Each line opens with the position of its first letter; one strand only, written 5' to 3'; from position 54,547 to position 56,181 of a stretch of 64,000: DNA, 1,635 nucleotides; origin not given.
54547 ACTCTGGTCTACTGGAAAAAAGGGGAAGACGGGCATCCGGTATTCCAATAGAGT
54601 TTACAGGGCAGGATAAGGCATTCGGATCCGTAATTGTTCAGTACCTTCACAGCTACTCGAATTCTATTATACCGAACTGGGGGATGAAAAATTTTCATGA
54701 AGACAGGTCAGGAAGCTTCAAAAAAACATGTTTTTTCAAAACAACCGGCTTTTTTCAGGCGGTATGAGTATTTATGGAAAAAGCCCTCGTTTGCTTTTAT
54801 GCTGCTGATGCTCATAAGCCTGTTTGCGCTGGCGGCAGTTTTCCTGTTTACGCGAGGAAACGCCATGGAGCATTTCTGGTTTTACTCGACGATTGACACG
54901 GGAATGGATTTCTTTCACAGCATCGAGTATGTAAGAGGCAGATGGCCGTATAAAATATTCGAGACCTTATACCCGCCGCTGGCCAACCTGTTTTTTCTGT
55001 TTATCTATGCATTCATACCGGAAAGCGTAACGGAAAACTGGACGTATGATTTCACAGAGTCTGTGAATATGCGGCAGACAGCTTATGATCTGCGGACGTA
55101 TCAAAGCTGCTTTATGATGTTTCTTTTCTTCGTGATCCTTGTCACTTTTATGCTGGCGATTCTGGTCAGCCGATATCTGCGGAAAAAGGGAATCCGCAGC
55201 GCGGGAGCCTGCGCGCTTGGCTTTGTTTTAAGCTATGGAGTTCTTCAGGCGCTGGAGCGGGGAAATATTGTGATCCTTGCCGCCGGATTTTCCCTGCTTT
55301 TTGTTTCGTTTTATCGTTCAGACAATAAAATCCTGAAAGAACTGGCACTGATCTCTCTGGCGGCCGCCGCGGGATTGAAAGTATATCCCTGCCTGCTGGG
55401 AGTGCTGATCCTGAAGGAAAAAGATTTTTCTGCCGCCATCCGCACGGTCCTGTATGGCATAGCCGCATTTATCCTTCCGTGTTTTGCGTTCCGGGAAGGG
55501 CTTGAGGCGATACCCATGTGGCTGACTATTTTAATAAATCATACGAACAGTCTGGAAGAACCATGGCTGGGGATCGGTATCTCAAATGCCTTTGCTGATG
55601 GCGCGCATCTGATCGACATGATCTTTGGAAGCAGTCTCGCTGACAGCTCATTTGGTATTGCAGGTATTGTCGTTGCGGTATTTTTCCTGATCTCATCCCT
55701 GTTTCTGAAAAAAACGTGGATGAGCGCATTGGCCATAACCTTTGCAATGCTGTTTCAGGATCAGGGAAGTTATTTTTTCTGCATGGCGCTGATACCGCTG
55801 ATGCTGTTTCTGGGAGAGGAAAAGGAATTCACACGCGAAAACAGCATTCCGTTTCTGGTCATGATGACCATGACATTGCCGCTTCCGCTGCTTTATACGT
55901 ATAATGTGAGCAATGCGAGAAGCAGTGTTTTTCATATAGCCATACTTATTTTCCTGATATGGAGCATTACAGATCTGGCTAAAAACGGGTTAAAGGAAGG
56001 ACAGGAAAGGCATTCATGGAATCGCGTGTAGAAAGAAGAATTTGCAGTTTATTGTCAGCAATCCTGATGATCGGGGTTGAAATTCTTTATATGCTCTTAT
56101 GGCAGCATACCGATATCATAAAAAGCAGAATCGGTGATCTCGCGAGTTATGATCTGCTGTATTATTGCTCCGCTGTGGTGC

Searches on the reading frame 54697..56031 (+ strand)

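Call 11: search_protein_families(library=pfam, proteins=[window:54697-56031:+], max_evalue=0.001)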
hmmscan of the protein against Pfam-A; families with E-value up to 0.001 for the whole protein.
window:54697-56031:+ (444 aa): 1 family
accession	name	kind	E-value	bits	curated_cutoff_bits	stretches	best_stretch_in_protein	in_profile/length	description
PF09594.16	GT87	-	1.3e-07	32.1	25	1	92-351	3-233/237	Glycosyltransferase family 87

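Call 38: search_protein_families(library=ncbifam, proteins=[window:54697-56031:+], max_evalue=0.00001)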
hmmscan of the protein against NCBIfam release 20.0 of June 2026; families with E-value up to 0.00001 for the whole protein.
window:54697-56031:+ (444 aa): 0 families
